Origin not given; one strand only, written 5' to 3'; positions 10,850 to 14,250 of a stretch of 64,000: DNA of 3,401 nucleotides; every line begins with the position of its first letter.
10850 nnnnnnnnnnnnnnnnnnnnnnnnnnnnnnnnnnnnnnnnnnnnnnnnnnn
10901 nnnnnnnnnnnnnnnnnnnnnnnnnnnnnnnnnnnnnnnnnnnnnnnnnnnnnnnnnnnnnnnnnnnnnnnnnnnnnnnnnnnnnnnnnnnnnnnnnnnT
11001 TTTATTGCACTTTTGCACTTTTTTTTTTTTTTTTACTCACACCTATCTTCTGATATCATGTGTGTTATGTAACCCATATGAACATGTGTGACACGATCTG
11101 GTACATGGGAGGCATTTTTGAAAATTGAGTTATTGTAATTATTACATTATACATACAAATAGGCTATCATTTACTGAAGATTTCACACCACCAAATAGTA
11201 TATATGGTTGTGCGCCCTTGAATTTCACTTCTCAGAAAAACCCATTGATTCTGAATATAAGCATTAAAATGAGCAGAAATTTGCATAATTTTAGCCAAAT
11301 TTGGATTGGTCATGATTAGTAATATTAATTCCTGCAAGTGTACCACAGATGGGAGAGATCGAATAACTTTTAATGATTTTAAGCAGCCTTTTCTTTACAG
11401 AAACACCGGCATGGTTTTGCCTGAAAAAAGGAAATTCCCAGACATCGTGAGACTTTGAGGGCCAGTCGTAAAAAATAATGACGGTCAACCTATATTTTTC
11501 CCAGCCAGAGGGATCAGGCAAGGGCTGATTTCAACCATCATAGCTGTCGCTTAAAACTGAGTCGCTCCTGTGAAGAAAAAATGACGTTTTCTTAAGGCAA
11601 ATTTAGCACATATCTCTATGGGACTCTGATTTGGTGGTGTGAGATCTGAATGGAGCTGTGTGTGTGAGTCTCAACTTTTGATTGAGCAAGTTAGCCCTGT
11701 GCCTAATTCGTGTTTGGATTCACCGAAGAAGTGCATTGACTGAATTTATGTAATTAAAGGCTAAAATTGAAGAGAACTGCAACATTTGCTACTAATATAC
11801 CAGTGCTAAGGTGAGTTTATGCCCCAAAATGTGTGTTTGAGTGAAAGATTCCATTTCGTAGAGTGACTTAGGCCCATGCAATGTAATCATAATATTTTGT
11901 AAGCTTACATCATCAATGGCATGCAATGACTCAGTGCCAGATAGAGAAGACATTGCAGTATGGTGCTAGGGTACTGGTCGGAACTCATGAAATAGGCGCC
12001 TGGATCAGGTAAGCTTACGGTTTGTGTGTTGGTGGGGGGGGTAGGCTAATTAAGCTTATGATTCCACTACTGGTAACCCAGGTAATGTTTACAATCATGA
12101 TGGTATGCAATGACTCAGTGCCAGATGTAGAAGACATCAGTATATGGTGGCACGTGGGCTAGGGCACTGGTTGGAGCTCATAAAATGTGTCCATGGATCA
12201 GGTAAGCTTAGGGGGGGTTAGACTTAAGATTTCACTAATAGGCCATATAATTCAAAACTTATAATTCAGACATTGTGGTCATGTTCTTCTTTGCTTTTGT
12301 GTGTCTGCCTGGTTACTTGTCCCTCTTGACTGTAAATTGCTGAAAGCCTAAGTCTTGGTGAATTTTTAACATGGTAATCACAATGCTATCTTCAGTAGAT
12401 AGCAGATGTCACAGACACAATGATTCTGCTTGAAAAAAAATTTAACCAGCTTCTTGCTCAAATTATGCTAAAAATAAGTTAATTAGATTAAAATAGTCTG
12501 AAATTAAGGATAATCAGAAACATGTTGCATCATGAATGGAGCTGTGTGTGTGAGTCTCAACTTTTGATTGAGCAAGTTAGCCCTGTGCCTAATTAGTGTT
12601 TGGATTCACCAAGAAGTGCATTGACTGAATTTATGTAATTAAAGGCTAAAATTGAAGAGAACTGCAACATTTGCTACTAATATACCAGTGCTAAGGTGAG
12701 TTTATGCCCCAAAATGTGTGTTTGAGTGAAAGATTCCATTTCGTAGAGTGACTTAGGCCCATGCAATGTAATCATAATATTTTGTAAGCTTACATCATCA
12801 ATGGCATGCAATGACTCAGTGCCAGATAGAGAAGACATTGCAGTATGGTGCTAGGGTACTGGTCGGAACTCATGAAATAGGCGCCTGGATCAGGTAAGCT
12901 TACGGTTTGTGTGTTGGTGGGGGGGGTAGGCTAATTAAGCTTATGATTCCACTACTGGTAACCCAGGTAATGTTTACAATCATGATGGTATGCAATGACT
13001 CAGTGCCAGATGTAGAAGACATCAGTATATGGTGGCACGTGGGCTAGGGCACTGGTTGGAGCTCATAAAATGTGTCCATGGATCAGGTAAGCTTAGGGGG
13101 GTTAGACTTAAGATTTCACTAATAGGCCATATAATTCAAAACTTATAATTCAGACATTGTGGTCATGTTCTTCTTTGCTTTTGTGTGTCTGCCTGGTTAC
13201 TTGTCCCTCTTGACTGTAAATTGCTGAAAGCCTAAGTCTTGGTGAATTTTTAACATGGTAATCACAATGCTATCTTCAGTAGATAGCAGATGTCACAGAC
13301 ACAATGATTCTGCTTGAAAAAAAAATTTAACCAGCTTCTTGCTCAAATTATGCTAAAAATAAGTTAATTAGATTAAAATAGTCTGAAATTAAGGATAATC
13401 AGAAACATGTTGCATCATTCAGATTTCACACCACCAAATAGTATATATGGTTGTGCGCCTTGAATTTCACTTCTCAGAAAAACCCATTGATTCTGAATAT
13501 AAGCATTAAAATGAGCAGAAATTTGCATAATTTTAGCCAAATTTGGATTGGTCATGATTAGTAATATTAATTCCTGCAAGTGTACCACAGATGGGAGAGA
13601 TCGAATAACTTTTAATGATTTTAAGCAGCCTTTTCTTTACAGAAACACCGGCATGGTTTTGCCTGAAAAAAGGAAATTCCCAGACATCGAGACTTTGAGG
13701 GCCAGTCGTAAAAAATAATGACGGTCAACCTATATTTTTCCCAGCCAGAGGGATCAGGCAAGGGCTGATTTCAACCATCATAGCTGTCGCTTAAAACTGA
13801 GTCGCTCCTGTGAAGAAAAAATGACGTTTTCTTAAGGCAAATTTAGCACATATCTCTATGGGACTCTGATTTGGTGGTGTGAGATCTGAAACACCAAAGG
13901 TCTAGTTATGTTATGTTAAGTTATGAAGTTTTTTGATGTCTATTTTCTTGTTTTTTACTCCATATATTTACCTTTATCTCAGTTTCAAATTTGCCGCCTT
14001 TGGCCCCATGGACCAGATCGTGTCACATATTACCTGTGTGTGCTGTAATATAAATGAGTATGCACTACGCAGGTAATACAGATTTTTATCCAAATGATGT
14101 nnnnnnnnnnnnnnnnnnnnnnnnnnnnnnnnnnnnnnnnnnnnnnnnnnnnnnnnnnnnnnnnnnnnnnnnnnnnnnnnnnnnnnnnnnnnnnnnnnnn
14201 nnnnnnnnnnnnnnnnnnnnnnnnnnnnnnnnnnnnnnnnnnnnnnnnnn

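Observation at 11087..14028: Nested transposon insertion with identifiable empty site and TGAA target-site duplication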

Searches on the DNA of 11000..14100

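Call 78: search_rna_families(source=window, start=11000, end=14100, threshold=evalue, max_evalue=1)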
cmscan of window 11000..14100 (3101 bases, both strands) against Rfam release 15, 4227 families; matches with E-value up to 1: 2.
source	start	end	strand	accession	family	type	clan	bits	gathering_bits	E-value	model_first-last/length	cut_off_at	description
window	11373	11434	+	RF02929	algC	Cis-reg;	-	20.2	33.8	0.93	1-52/52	no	algC RNA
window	13615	13676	+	RF02929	algC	Cis-reg;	-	20.2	33.8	0.93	1-52/52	no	algC RNA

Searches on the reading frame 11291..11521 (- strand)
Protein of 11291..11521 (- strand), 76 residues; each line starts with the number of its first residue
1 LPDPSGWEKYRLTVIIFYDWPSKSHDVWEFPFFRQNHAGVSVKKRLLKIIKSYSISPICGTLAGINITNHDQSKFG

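Call 11: find_encoding_contigs(protein=window:11291-11521:-, flank=5000, max_places=10)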
Protein window:11291-11521:- (76 aa): no gene with exactly this product is on record in the collection.

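Call 27: find_homologous_proteins(query=window:11291-11521:-, max_evalue=0.001)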
Query window:11291-11521:- (76 aa): 2 proteins with E <= 0.001 among 2 candidates.
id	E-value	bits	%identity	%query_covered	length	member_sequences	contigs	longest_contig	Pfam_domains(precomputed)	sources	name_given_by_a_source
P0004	5.3e-33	130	86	96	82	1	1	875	-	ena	-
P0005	2.9e-25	105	71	96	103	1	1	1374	-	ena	-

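Call 28: find_encoding_contigs(protein=P0005, flank=5000)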
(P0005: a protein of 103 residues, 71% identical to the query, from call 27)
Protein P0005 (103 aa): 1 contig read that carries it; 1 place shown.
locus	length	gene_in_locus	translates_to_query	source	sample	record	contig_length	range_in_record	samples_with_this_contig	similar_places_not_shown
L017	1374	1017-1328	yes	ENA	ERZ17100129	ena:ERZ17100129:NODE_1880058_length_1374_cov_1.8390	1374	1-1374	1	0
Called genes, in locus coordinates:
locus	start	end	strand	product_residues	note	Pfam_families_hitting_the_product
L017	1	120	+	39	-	?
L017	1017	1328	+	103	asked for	-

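Call 29: find_encoding_contigs(protein=P0004, flank=5000)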
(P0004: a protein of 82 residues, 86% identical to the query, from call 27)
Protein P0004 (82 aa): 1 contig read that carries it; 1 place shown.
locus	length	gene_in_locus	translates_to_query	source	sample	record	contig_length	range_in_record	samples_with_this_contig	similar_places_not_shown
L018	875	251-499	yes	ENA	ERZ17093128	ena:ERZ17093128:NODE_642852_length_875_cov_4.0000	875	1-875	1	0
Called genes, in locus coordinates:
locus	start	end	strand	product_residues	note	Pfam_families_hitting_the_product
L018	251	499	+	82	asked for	-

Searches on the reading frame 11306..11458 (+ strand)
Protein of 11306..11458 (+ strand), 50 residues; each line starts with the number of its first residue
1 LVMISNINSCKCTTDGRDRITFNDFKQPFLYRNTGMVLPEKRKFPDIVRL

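Call 16: find_encoding_contigs(protein=window:11306-11458:+, flank=5000, max_places=10)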
Protein window:11306-11458:+ (50 aa): no gene with exactly this product is on record in the collection.

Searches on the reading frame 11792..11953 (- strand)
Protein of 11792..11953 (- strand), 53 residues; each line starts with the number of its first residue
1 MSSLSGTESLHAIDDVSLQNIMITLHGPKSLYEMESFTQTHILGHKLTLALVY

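Call 12: find_encoding_contigs(protein=window:11792-11953:-, flank=5000, max_places=10)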
Protein window:11792-11953:- (53 aa): 3 contigs read that carry it; 3 places shown.
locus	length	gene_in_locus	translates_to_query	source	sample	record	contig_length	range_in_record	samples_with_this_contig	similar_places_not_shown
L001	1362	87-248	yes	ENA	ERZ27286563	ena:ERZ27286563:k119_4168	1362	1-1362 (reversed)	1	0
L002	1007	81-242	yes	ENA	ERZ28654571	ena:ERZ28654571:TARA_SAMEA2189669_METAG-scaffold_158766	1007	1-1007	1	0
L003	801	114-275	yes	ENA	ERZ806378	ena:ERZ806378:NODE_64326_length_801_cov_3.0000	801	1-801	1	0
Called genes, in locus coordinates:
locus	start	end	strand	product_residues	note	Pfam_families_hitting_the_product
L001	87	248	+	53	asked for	-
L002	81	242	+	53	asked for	-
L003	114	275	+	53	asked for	-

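Call 18: list_cluster_members(proteins=[window:11792-11953:-, window:12015-12137:-])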
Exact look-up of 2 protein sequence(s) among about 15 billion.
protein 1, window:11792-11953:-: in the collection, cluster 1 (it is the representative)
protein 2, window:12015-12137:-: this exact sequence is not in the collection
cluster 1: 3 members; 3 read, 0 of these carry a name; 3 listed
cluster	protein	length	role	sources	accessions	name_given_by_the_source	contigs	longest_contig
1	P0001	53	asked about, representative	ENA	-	-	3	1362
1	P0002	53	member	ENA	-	-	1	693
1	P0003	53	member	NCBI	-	-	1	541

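Call 21: find_encoding_contigs(protein=P0003, flank=5000)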
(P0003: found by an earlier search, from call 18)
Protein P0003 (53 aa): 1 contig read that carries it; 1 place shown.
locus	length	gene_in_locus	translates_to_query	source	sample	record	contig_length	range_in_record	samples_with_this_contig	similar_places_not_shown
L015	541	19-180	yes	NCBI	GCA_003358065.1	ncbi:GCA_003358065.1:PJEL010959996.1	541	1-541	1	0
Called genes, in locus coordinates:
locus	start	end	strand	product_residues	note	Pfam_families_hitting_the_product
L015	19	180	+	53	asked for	-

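Call 22: find_encoding_contigs(protein=P0002, flank=5000)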
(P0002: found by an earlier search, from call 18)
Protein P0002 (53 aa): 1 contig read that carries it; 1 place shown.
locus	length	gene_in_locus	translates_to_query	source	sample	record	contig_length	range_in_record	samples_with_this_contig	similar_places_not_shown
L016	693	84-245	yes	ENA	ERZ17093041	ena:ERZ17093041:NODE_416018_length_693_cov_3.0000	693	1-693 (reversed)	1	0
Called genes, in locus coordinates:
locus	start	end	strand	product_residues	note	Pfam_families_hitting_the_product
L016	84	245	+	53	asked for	-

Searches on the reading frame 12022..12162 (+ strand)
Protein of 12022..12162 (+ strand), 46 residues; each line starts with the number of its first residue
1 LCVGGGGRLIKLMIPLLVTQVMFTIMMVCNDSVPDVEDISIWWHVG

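Call 17: find_encoding_contigs(protein=window:12022-12162:+, flank=5000, max_places=10)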
Protein window:12022-12162:+ (46 aa): no gene with exactly this product is on record in the collection.
